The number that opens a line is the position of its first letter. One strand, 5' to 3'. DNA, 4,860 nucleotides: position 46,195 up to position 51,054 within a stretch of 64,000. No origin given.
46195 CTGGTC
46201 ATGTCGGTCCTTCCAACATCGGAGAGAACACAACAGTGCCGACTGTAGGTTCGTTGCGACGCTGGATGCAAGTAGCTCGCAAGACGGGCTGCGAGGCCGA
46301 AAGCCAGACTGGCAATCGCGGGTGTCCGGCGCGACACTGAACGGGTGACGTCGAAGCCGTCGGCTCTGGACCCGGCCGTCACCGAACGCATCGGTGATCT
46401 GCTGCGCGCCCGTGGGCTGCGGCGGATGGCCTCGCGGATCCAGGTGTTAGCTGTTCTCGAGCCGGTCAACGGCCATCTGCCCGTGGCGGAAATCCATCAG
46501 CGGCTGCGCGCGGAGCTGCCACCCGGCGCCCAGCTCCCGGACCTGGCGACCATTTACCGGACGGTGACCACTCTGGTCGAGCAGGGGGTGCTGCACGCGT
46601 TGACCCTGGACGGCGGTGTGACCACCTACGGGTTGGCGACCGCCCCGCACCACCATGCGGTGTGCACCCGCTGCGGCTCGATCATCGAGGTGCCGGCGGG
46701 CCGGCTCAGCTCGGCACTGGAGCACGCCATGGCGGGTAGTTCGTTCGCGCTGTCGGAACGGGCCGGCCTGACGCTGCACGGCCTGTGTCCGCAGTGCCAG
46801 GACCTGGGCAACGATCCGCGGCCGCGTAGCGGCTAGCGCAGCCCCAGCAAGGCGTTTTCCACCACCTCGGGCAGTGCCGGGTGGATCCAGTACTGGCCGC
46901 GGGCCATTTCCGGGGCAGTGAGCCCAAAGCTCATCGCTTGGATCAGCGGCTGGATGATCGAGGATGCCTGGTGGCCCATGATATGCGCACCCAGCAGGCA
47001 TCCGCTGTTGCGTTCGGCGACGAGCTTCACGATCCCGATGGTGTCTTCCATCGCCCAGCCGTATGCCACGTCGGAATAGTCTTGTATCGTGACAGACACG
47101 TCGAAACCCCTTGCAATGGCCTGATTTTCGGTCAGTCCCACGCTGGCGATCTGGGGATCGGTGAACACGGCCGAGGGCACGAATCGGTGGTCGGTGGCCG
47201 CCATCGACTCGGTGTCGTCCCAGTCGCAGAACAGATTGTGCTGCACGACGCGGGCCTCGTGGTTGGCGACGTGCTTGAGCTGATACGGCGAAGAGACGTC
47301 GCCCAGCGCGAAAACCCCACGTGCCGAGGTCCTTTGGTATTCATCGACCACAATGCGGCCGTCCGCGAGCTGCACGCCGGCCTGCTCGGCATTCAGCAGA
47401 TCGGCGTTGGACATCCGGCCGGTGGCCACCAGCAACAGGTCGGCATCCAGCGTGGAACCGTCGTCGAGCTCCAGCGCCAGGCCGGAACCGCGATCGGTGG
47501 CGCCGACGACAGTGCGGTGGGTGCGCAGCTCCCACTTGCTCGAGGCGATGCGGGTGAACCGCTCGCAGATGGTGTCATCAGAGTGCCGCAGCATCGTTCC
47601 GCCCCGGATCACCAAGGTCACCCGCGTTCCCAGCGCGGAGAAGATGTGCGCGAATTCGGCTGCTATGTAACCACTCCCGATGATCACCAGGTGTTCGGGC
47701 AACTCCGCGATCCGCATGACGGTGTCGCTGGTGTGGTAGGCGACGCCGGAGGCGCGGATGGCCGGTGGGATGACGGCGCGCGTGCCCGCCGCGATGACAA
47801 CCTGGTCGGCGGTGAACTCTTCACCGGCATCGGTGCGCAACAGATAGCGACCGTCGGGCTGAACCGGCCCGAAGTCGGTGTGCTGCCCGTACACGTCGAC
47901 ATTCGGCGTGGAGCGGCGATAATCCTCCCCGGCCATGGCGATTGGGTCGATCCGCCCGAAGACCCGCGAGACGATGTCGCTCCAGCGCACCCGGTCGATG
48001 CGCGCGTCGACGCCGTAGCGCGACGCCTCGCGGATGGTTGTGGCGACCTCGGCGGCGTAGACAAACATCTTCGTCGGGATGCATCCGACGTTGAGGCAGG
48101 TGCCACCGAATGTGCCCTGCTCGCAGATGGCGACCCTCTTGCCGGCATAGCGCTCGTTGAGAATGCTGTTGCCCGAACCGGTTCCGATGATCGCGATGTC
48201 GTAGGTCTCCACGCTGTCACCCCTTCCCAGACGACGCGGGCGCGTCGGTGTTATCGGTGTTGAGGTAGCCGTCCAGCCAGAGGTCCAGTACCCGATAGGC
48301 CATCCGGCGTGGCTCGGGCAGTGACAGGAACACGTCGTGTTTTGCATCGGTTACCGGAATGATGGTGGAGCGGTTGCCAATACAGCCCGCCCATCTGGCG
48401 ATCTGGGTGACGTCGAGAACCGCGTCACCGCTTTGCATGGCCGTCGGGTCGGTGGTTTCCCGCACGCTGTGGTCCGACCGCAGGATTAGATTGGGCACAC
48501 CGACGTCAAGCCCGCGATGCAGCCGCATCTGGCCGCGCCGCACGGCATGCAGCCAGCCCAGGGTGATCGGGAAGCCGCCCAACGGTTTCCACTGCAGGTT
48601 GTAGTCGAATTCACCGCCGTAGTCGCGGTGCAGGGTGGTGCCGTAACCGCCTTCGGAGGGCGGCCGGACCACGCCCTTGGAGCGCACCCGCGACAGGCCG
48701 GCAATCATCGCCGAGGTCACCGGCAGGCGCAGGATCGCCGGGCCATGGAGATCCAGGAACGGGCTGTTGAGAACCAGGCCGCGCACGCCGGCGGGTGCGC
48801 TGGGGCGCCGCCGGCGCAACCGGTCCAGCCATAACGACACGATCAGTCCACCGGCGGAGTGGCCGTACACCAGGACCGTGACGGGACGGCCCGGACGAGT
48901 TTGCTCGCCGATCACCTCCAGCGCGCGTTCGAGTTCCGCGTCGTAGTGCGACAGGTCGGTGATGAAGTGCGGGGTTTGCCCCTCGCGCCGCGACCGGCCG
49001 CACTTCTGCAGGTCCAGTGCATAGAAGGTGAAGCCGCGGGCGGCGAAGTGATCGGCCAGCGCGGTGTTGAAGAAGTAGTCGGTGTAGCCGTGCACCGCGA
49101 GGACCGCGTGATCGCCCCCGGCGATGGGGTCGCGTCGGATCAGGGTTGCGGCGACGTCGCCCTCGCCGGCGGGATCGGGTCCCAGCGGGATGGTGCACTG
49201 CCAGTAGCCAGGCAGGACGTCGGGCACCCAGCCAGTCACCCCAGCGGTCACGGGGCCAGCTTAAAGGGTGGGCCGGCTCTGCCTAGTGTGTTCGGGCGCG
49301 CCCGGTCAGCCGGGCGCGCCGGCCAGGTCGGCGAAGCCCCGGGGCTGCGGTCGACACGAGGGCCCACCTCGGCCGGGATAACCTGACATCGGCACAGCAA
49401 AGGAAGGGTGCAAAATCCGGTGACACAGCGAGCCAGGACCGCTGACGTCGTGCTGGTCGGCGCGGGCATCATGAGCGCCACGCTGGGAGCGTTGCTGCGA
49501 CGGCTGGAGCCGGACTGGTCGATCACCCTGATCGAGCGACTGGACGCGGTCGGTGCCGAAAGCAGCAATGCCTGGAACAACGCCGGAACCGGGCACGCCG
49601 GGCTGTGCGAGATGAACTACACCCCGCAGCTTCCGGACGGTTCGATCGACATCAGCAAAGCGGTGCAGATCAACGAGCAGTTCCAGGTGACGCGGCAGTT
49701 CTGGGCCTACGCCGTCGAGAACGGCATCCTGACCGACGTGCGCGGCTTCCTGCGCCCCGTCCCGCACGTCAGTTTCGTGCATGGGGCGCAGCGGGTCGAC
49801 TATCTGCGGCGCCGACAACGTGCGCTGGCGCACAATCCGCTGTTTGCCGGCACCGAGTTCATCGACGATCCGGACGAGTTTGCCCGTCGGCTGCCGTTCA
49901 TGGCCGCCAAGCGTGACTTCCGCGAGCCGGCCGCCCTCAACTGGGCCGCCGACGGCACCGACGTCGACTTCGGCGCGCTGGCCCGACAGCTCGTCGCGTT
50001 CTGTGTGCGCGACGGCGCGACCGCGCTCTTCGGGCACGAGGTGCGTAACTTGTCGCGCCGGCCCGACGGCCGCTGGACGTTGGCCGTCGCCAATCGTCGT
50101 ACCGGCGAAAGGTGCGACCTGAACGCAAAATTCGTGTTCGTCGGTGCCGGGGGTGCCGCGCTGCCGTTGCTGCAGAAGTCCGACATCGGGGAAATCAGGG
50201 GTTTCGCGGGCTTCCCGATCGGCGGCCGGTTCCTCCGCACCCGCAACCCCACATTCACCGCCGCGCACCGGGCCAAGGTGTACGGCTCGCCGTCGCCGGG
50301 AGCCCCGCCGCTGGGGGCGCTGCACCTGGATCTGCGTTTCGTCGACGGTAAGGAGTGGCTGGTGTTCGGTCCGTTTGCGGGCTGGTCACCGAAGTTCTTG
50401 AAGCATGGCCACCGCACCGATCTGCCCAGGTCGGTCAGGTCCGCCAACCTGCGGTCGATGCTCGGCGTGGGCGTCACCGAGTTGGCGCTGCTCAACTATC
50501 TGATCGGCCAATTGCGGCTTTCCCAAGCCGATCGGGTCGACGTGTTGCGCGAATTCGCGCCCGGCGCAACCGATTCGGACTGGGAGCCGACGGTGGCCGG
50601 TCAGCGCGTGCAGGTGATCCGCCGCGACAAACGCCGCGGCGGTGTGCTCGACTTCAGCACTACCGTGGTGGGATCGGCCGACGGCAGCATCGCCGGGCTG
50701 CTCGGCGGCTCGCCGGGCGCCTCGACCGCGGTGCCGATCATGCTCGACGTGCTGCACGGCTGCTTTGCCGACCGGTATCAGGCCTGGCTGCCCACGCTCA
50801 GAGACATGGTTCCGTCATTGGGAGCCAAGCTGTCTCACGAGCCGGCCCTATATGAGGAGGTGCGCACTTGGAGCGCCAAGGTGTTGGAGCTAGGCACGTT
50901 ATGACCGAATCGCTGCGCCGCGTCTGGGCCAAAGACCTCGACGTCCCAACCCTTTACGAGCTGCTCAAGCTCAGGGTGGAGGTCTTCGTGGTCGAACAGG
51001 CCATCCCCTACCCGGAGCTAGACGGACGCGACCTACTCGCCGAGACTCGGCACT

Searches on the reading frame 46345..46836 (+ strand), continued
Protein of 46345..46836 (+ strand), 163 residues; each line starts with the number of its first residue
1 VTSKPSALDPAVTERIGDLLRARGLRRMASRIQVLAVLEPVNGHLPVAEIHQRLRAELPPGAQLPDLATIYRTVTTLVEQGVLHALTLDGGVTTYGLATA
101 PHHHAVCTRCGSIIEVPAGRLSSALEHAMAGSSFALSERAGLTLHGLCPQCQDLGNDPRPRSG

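Call 76: find_encoding_contigs(protein=P0141, flank=6000, max_places=3)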
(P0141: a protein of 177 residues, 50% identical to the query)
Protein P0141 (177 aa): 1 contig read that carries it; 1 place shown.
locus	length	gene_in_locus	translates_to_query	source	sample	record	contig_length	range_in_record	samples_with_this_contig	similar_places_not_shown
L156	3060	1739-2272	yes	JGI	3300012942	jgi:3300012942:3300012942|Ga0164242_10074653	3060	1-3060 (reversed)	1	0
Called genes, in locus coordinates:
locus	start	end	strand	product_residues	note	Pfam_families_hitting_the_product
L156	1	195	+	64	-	?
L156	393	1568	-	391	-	PF03824:NicO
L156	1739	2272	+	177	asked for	PF01475:FUR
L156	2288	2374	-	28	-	-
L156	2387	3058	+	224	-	?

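Call 77: find_encoding_contigs(protein=P0146, flank=6000, max_places=3)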
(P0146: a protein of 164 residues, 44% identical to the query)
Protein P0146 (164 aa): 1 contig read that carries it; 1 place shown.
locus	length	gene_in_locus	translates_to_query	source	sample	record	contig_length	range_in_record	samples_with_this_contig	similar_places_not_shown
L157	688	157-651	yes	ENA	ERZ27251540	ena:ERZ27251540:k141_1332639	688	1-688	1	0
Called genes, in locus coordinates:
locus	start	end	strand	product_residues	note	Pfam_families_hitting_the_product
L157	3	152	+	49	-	?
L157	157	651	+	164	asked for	PF01475:FUR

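Call 80: find_encoding_contigs(protein=P0135, flank=6000, max_places=2)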
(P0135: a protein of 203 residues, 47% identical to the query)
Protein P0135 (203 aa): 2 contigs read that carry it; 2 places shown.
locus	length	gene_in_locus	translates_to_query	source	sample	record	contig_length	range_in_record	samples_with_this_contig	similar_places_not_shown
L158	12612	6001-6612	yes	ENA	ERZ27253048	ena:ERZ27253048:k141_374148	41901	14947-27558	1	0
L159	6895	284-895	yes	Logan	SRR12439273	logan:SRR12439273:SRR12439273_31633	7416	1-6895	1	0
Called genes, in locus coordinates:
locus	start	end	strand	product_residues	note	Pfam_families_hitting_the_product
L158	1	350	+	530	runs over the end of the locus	PF00496:SBP_bac_5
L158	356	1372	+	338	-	PF00528:BPD_transp_1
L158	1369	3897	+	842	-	PF00528:BPD_transp_1, PF00005:ABC_tran, PF02463:SMC_N (faint), PF13304:AAA_21 (faint), PF13401:AAA_22 (faint), PF00005:ABC_tran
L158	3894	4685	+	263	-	PF08241:Methyltransf_11, PF08242:Methyltransf_12, PF13649:Methyltransf_25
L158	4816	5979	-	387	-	PF03824:NicO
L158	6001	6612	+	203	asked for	PF01475:FUR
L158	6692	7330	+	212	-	PF00081:Sod_Fe_N, PF02777:Sod_Fe_C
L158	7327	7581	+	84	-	-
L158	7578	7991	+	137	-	PF00583:Acetyltransf_1 (weak), PF13673:Acetyltransf_10, PF13508:Acetyltransf_7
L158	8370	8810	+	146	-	-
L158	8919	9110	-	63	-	-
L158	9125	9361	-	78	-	-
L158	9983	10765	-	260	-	PF01590:GAF (weak), PF13185:GAF_2, PF03861:ANTAR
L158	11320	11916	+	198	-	-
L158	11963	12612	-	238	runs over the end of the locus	PF03861:ANTAR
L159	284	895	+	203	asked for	PF01475:FUR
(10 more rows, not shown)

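Call 81: find_encoding_contigs(protein=P0134, flank=6000, max_places=2)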
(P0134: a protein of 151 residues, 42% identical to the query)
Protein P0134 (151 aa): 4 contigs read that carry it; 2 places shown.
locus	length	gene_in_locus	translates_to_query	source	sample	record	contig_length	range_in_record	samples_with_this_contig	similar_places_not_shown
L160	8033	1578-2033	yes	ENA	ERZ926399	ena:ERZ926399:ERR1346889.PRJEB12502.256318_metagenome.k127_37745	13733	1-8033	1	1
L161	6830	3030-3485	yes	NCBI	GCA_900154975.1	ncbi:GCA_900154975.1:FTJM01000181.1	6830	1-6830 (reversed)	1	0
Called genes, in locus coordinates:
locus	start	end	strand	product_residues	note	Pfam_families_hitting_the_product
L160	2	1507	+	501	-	?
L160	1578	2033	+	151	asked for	PF01475:FUR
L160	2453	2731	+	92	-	-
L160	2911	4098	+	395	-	PF03773:ArsP_1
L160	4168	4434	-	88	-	-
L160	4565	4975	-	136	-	PF04237:YjbR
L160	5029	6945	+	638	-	PF02705:K_trans, PF22776:K_trans_C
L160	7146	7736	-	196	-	PF00857:Isochorismatase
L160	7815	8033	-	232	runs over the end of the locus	PF00903:Glyoxalase (weak), PF18029:Glyoxalase_6 (faint)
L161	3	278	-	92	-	?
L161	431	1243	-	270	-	PF07848:PaaX, PF20803:PaaX_M, PF08223:PaaX_C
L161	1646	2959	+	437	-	PF01979:Amidohydro_1, PF07969:Amidohydro_3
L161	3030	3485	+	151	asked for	PF01475:FUR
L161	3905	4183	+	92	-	-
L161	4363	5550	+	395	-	PF03773:ArsP_1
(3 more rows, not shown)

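Call 82: find_encoding_contigs(protein=P0156, flank=6000, max_places=2)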
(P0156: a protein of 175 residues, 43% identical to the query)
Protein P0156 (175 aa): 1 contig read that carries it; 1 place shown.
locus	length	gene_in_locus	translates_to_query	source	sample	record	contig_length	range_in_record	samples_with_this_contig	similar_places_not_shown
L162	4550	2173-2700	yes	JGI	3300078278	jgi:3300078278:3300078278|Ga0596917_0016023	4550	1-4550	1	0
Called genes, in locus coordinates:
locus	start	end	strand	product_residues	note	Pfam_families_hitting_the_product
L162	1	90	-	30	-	?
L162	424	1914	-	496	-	PF05221:AdoHcyase, PF00670:AdoHcyase_NAD, PF02826:2-Hacid_dh_C, PF07991:KARI_N (weak)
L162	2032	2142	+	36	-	-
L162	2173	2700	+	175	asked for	PF01475:FUR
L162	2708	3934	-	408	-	PF07690:MFS_1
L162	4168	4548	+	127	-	?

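Call 83: find_encoding_contigs(protein=P0144, flank=6000, max_places=2)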
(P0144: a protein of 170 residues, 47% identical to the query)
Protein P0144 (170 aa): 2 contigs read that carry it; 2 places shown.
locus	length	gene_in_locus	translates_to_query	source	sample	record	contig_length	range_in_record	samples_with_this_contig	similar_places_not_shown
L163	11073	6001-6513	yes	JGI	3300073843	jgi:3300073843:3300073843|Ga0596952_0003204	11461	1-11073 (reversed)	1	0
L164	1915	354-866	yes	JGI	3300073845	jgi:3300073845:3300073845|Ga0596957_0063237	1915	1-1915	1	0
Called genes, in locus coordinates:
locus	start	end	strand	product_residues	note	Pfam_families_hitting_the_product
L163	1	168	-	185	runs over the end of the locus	?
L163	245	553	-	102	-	-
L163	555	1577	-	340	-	PF00268:Ribonuc_red_sm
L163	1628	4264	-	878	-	PF03477:ATP-cone, PF00317:Ribonuc_red_lgN, PF02867:Ribonuc_red_lgC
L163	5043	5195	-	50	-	-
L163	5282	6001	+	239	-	PF03824:NicO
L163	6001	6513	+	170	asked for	PF01475:FUR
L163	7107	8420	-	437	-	PF00929:RNase_T, PF05099:TerB (faint)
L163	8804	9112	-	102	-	-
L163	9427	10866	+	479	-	PF07005:SBD_N, PF17042:NBD_C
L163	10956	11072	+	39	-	?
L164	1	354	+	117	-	?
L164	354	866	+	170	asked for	PF01475:FUR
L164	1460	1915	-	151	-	?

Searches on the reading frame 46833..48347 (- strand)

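Call 6: search_protein_families(library=pfam, proteins=[window:46833-48347:-])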
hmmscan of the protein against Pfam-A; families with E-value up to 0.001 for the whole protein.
window:46833-48347:- (504 aa): 6 families
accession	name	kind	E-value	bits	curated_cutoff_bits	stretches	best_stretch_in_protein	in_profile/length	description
PF07992.20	Pyr_redox_2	-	2.5e-48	165.4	26.1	1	49-364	1-290/291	Pyridine nucleotide-disulphide oxidoreductase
PF02852.28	Pyr_redox_dim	-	2.8e-28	98.8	25.3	1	390-499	1-109/110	Pyridine nucleotide-disulphide oxidoreductase, dimerisation domain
PF00070.33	Pyr_redox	-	9.1e-15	55.4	22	1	219-289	1-72/82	Pyridine nucleotide-disulphide oxidoreductase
PF13738.12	Pyr_redox_3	-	4.8e-08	33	30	1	165-349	111-305/305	Pyridine nucleotide-disulphide oxidoreductase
PF13434.12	Lys_Orn_oxgnase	-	3e-05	23.8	21.3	1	172-249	140-222/339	L-lysine 6-monooxygenase/L-ornithine 5-monooxygenase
PF13454.12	NAD_binding_9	-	9.1e-05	22.9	21.8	0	262-310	104-153/155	FAD-NAD(P)-binding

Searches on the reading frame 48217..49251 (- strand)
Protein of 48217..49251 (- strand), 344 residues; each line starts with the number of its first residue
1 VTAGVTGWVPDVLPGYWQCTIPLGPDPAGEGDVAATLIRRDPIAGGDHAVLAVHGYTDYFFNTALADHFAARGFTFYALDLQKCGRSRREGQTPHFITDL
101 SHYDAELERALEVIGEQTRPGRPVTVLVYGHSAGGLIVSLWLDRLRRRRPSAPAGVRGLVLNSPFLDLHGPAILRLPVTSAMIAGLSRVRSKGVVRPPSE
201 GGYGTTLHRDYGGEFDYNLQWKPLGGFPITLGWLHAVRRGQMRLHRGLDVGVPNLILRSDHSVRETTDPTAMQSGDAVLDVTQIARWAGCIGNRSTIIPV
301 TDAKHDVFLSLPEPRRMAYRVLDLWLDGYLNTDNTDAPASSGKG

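Call 63: search_protein_families(library=pfam, proteins=[window:48217-49251:-], max_evalue=0.00001)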
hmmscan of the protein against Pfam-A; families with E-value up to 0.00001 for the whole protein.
window:48217-49251:- (344 aa): 3 families
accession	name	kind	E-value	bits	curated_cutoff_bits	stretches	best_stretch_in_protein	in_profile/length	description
PF12146.15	Hydrolase_4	-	6.6e-15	55.5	27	1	48-257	5-197/239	Serine aminopeptidase, S33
PF12697.13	Abhydrolase_6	-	8.8e-10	40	26.3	1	50-312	1-211/217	Alpha/beta hydrolase family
PF00561.26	Abhydrolase_1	-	4.3e-09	36.8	25.8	1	50-166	3-103/245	alpha/beta hydrolase fold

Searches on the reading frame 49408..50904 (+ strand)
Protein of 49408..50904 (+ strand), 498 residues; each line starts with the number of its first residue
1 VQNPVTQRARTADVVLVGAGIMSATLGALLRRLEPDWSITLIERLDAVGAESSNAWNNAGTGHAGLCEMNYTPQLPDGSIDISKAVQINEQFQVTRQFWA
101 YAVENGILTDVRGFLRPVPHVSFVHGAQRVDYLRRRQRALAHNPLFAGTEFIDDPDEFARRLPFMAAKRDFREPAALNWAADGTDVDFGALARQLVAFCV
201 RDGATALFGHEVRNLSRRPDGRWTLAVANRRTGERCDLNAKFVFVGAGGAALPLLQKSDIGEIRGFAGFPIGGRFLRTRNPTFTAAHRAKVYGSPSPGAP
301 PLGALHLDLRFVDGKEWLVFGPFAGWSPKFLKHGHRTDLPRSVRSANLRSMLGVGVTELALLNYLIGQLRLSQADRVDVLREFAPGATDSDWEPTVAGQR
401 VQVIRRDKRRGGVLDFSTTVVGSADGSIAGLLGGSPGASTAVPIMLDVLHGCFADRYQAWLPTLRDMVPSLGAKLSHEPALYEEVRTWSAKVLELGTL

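Call 63: search_protein_families(library=pfam, proteins=[window:49408-50904:+], max_evalue=0.00001)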
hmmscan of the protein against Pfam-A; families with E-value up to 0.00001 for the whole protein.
window:49408-50904:+ (498 aa): 2 families
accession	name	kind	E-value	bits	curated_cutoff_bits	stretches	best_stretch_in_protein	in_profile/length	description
PF06039.21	Mqo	-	7.7e-208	691.4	27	1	11-495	2-489/489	Malate:quinone oxidoreductase (Mqo)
PF01266.30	DAO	-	1.6e-15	58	27.9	1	13-326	1-272/353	FAD dependent oxidoreductase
